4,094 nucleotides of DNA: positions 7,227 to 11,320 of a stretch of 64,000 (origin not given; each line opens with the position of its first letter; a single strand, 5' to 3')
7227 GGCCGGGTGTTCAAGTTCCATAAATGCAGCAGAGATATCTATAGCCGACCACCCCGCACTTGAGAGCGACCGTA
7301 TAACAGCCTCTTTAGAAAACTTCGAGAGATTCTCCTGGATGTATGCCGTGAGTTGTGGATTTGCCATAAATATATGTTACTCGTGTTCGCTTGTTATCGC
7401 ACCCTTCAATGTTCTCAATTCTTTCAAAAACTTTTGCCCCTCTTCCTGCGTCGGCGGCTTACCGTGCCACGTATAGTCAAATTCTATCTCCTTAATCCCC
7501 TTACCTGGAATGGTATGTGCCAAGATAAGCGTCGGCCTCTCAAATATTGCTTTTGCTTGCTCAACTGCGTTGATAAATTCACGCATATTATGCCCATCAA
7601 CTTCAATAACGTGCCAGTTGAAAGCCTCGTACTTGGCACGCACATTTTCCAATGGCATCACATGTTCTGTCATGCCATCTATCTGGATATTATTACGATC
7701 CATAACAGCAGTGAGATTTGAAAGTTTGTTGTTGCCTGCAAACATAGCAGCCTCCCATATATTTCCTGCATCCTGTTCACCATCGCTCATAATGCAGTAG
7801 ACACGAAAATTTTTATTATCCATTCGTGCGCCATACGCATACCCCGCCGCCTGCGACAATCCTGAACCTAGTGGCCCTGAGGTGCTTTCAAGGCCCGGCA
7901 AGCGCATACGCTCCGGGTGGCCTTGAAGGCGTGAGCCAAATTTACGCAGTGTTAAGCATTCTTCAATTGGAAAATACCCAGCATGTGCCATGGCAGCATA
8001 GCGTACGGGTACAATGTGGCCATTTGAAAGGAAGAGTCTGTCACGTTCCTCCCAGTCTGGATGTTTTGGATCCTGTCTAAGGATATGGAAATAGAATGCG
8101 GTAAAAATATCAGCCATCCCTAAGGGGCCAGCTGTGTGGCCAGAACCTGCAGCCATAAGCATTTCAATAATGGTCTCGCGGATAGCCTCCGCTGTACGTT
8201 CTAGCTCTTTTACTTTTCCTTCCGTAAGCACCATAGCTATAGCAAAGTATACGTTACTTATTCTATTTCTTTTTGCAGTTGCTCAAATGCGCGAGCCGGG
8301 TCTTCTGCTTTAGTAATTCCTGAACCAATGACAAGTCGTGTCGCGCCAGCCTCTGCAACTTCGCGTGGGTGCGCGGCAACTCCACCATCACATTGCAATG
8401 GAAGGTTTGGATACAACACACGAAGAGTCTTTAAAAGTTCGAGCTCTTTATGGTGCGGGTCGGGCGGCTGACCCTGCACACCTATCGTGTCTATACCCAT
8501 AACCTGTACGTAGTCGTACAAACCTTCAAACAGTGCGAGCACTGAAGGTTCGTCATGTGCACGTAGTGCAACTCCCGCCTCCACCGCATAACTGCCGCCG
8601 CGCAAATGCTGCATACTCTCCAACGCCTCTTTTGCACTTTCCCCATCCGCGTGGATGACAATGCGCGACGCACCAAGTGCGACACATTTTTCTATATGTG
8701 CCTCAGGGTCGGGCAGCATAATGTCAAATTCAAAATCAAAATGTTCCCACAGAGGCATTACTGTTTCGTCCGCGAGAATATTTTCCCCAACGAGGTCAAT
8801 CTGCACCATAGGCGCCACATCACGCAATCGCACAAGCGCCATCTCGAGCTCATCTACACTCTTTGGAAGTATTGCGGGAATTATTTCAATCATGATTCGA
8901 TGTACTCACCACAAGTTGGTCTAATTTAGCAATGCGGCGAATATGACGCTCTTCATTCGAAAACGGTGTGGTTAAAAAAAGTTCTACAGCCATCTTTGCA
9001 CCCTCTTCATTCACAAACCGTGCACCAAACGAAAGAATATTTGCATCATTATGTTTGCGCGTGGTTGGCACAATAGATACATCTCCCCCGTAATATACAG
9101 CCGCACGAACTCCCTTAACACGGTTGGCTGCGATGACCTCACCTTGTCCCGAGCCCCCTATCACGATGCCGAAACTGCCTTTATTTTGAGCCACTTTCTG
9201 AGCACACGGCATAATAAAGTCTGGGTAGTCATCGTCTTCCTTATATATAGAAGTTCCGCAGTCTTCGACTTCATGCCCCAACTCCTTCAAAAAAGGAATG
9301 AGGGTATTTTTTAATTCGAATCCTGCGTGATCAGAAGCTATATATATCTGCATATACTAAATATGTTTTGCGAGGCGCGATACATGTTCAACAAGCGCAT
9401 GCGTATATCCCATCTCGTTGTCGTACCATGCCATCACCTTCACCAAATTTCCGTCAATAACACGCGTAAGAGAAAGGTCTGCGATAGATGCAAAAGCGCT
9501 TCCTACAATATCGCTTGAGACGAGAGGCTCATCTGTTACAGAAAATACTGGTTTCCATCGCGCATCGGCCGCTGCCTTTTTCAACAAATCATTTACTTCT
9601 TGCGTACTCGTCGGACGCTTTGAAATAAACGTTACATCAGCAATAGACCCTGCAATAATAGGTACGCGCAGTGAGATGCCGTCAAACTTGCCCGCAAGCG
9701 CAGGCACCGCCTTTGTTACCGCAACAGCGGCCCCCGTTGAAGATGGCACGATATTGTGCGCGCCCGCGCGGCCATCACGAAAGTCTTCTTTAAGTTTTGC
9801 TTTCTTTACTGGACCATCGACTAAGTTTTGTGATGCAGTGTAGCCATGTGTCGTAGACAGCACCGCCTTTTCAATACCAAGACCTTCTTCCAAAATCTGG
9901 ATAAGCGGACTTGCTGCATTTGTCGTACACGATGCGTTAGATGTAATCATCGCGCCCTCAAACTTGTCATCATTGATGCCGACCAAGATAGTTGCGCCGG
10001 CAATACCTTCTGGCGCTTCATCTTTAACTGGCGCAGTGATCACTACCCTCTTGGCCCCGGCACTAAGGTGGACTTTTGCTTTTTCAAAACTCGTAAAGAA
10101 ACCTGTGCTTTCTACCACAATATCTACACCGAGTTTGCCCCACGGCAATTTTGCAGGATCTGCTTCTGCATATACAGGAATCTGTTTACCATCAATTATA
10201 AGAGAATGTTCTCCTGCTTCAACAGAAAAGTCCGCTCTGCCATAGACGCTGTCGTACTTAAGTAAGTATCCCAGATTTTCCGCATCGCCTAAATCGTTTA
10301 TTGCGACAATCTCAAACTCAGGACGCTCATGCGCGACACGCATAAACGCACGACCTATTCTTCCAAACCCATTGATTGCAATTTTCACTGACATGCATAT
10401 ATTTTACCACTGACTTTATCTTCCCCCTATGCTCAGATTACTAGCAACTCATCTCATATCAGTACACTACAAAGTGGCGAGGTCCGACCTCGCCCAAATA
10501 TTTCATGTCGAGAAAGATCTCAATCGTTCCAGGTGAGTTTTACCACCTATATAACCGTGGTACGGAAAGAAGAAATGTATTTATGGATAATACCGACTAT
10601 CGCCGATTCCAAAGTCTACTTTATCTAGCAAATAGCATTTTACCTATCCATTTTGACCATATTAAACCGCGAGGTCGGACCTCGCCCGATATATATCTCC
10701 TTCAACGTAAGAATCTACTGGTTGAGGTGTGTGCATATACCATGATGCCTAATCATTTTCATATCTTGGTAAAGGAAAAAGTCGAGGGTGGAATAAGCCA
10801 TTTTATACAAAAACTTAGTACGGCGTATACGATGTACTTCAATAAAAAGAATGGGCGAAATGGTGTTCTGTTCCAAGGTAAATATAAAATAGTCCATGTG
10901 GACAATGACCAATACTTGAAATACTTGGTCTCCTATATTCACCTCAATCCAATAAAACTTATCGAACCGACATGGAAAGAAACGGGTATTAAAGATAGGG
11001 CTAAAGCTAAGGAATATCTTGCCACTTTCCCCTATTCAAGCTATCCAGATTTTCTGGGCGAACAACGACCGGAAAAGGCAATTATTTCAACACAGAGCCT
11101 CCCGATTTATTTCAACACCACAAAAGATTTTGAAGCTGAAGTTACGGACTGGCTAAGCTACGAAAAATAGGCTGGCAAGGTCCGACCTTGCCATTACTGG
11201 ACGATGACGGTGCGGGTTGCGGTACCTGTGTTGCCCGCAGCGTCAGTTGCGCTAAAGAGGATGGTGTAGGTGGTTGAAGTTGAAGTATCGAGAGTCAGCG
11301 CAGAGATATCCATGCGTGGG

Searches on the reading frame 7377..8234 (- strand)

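Call 54: search_protein_families(library=pfam, proteins=[window:7377-8234:-], max_evalue=0.01)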
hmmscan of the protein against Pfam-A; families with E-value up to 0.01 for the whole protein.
window:7377-8234:- (285 aa): 4 families
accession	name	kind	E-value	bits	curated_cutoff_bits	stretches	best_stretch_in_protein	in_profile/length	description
PF00456.26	Transketolase_N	-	1.6e-56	192.2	22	1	13-266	4-268/334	Transketolase, thiamine diphosphate binding domain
PF13292.11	DXP_synthase_N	-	1.1e-10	41.7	21.2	1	120-186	111-176/274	1-deoxy-D-xylulose-5-phosphate synthase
PF00676.26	E1_dh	-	5.6e-06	26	22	1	117-230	98-210/300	Dehydrogenase E1 component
PF09364.15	XFP_N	-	9.7e-06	25.1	23.7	1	113-220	133-240/364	XFP N-terminal domain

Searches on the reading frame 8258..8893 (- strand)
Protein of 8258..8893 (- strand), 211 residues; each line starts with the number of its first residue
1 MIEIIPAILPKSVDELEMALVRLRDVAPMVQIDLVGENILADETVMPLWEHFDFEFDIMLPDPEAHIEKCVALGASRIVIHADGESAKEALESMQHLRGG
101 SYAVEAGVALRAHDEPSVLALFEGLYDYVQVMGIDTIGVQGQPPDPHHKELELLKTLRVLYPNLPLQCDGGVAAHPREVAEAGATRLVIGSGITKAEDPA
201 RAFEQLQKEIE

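Call 54: search_protein_families(library=pfam, proteins=[window:8258-8893:-], max_evalue=0.01)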
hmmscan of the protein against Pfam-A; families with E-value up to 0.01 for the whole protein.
window:8258-8893:- (211 aa): 2 families
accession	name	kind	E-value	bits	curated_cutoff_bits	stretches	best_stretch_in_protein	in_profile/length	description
PF00834.25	Ribul_P_3_epim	-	2e-09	37.6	21.1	1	48-193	55-197/198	Ribulose-phosphate 3 epimerase family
PF00215.30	OMPdecase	-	0.0024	18.3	27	0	174-205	189-220/221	Orotidine 5'-phosphate decarboxylase / HUMPS family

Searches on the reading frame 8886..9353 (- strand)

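Call 54: search_protein_families(library=pfam, proteins=[window:8886-9353:-], max_evalue=0.01)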
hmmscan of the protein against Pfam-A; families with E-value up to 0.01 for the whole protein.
window:8886-9353:- (155 aa): 1 family
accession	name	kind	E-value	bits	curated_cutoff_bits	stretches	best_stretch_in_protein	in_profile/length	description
PF02502.23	LacAB_rpiB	-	7e-46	156.1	24.7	1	3-144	1-138/138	Ribose/Galactose Isomerase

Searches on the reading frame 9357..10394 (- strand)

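Call 54: search_protein_families(library=pfam, proteins=[window:9357-10394:-], max_evalue=0.01)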
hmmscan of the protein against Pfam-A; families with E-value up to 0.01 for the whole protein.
window:9357-10394:- (345 aa): 3 families
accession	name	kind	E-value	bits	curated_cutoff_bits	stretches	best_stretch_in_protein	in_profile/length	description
PF02800.25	Gp_dh_C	-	1.1e-45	155.5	24.4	1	163-324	3-158/158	Glyceraldehyde 3-phosphate dehydrogenase, C-terminal domain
PF00044.30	Gp_dh_N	-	1.1e-38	132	31.7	1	3-102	1-100/101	Glyceraldehyde 3-phosphate dehydrogenase, NAD binding domain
PF01113.26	DapB_N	-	0.001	19.6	25.6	1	3-37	1-36/124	Dihydrodipicolinate reductase, N-terminus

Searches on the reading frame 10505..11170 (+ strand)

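Call 54: search_protein_families(library=pfam, proteins=[window:10505-11170:+], max_evalue=0.01)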
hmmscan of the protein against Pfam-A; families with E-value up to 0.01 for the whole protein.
window:10505-11170:+ (221 aa): 1 family
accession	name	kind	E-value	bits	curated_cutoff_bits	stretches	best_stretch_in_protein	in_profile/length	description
PF01797.21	Y1_Tnp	-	5.6e-10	39.8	23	1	72-146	40-119/121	Transposase IS200 like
